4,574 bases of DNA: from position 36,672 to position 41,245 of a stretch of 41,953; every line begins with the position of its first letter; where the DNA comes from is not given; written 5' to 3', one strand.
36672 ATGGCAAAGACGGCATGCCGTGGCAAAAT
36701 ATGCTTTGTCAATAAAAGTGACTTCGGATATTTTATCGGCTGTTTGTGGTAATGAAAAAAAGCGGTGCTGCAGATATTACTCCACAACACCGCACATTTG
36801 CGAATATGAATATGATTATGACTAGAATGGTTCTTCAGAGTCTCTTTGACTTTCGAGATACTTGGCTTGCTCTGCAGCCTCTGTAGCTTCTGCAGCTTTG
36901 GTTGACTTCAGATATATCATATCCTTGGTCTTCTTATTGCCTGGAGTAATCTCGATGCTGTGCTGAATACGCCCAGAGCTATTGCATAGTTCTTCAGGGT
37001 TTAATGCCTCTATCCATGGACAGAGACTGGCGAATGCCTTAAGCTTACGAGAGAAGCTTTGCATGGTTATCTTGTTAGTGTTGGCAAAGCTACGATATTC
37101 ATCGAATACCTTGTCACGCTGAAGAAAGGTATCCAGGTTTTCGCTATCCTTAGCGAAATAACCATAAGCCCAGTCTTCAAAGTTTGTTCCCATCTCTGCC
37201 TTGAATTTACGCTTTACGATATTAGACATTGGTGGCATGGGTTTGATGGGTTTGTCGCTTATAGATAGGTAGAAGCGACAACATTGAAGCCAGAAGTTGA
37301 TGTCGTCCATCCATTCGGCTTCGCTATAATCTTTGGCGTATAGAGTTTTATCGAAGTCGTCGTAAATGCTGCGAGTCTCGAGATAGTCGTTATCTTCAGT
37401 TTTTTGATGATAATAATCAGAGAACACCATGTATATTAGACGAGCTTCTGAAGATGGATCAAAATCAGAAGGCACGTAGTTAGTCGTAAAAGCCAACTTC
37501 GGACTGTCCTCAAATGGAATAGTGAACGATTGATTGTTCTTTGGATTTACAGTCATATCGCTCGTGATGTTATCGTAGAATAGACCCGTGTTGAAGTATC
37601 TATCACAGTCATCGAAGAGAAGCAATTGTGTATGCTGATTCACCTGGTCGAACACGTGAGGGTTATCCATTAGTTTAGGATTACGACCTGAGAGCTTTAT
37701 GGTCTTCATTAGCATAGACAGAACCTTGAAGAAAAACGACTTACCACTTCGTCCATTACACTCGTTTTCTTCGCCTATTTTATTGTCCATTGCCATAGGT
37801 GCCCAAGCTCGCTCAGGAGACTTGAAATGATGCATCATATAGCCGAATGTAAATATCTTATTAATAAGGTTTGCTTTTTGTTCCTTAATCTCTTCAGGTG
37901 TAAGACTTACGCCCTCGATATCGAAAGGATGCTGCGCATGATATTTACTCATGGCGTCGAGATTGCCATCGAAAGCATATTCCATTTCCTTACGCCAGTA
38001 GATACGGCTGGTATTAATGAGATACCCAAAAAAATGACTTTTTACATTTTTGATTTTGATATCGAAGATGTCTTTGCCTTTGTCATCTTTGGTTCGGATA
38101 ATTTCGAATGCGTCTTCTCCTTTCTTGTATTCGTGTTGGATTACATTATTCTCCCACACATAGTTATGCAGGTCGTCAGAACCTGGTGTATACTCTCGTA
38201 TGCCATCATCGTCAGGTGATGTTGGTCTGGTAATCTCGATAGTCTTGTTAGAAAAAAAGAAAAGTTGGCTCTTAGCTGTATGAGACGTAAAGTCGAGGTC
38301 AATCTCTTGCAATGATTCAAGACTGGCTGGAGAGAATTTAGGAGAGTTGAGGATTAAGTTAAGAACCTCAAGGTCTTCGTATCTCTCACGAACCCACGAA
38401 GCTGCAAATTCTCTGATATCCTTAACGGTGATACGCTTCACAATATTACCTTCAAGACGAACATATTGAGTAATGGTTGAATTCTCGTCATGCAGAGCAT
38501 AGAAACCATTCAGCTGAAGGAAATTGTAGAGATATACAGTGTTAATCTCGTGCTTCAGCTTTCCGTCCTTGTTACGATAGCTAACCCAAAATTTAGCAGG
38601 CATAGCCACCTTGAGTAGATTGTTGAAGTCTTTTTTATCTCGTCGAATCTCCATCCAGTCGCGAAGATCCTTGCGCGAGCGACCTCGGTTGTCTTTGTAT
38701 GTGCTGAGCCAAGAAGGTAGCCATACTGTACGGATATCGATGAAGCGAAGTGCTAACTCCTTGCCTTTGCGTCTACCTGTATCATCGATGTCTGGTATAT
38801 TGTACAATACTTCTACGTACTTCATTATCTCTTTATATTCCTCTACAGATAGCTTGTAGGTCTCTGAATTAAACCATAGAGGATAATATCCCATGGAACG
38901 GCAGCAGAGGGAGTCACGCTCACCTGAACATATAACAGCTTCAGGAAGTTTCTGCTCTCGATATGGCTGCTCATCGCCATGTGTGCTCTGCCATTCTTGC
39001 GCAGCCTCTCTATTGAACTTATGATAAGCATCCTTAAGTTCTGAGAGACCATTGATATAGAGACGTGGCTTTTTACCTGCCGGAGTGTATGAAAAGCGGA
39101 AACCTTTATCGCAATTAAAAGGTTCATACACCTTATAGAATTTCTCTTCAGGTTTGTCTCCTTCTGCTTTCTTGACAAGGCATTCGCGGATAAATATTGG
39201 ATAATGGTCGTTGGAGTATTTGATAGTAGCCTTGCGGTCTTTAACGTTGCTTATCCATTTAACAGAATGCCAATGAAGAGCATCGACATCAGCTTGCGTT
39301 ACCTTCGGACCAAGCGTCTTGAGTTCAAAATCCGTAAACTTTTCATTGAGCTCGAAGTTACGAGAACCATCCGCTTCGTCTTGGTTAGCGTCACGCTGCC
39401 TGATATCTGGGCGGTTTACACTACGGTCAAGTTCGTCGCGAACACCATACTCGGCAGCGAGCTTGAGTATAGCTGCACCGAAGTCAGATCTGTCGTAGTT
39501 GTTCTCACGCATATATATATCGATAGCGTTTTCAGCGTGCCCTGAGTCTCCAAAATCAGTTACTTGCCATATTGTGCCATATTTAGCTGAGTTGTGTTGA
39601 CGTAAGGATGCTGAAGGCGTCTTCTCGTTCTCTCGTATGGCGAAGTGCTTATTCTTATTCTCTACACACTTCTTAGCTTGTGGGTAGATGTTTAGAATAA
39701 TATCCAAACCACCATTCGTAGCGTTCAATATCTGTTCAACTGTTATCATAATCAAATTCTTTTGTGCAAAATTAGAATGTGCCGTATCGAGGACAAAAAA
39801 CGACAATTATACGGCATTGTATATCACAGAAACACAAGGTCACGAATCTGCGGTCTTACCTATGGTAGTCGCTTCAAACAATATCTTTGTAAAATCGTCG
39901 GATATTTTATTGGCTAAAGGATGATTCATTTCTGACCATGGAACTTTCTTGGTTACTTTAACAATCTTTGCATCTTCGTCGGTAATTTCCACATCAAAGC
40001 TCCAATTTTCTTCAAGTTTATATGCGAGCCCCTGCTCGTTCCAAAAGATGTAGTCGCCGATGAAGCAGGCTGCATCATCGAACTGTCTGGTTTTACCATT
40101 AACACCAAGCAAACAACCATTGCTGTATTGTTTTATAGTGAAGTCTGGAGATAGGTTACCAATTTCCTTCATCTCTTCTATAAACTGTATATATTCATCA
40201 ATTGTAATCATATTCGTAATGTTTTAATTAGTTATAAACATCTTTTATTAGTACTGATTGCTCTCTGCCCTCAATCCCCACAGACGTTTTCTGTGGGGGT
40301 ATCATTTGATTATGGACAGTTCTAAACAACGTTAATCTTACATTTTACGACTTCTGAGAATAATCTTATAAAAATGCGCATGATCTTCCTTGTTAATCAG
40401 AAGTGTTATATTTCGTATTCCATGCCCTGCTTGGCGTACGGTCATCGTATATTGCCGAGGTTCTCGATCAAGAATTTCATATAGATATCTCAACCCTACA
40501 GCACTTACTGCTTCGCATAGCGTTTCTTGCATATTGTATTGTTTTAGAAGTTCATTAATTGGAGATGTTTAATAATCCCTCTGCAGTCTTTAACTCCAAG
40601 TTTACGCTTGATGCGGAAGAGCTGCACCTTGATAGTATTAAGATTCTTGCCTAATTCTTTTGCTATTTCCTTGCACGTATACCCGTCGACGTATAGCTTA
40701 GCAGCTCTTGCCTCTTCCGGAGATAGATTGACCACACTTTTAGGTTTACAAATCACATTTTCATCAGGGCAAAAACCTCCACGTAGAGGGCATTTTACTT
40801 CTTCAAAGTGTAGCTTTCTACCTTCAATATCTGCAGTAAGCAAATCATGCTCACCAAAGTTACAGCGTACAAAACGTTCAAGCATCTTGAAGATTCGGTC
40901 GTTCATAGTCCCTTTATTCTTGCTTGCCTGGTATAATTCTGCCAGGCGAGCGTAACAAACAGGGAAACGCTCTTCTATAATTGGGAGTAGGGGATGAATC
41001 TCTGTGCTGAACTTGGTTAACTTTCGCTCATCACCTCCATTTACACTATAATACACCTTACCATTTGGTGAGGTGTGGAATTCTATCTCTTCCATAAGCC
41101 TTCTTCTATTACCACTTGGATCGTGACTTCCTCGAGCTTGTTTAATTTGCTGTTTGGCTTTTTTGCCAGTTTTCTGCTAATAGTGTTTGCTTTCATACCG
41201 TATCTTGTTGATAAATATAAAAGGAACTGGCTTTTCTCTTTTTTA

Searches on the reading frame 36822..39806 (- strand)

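Call 23: search_protein_families(library=phrogs, proteins=[window:36822-39806:-], max_evalue=0.001)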
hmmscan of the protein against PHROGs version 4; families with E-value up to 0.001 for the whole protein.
window:36822-39806:- (994 aa): 1 family
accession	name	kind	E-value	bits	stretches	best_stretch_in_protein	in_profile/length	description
phrog_28855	-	unknown function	4.3e-22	79.3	2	634-946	484-787/804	-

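Call 52: search_protein_families(library=ncbifam, proteins=[window:36822-39806:-], max_evalue=0.1)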
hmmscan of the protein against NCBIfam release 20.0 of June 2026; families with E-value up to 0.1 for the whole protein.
window:36822-39806:- (994 aa): 0 families

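Call 53: search_protein_families(library=pfam, proteins=[window:36822-39806:-], max_evalue=0.01)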
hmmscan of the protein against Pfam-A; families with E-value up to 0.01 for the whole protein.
window:36822-39806:- (994 aa): 0 families

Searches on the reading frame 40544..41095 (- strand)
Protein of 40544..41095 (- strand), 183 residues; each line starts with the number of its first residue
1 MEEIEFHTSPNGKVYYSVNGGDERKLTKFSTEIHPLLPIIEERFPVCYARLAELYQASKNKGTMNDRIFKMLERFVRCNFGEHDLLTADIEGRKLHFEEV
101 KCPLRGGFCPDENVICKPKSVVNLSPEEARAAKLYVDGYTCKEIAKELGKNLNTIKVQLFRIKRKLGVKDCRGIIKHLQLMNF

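Call 24: search_protein_families(library=phrogs, proteins=[window:40544-41095:-], max_evalue=0.001)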
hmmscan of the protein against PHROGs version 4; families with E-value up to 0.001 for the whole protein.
window:40544-41095:- (183 aa): 6 families
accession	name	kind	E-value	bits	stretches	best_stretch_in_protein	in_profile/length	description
phrog_10300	-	transcription regulation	9.6e-28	98.4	1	1-175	1-172/182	transcriptional regulator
phrog_1740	-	transcription regulation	6e-05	22.7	1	125-167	170-213/567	RNA polymerase sigma factor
phrog_323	-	transcription regulation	8.2e-05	23.3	1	119-169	144-195/319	transcriptional regulator, D5-like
phrog_3282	-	transcription regulation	0.00024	22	1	124-175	48-99/158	sigma factor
phrog_3855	-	DNA, RNA and nucleotide metabolism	0.00067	21.1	0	123-164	64-105/115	HTH DNA binding protein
phrog_5751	-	head and packaging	0.00096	19.2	0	130-156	75-101/548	terminase large subunit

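Call 53: search_protein_families(library=pfam, proteins=[window:40544-41095:-], max_evalue=0.01)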
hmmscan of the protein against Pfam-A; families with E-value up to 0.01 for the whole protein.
window:40544-41095:- (183 aa): 6 families
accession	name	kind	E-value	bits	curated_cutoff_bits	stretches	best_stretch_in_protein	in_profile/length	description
PF08281.18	Sigma70_r4_2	-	3.2e-08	33.5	25.7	1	124-166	11-54/54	Sigma-70, region 4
PF00196.25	GerE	-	3.6e-06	27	23.5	1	123-175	2-54/57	Bacterial regulatory proteins, luxR family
PF06056.18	Terminase_5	-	4.2e-05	23.8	20.3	1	130-156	5-31/58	Putative ATPase subunit of terminase (gpP-like)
PF13384.12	HTH_23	-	0.00015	21.9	24.6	1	128-156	7-35/50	Homeodomain-like domain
PF13936.12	HTH_38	-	0.0036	17.4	27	0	126-155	7-37/44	Helix-turn-helix domain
PF04545.22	Sigma70_r4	-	0.0096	15.9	24.1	0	135-166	17-48/50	Sigma-70, region 4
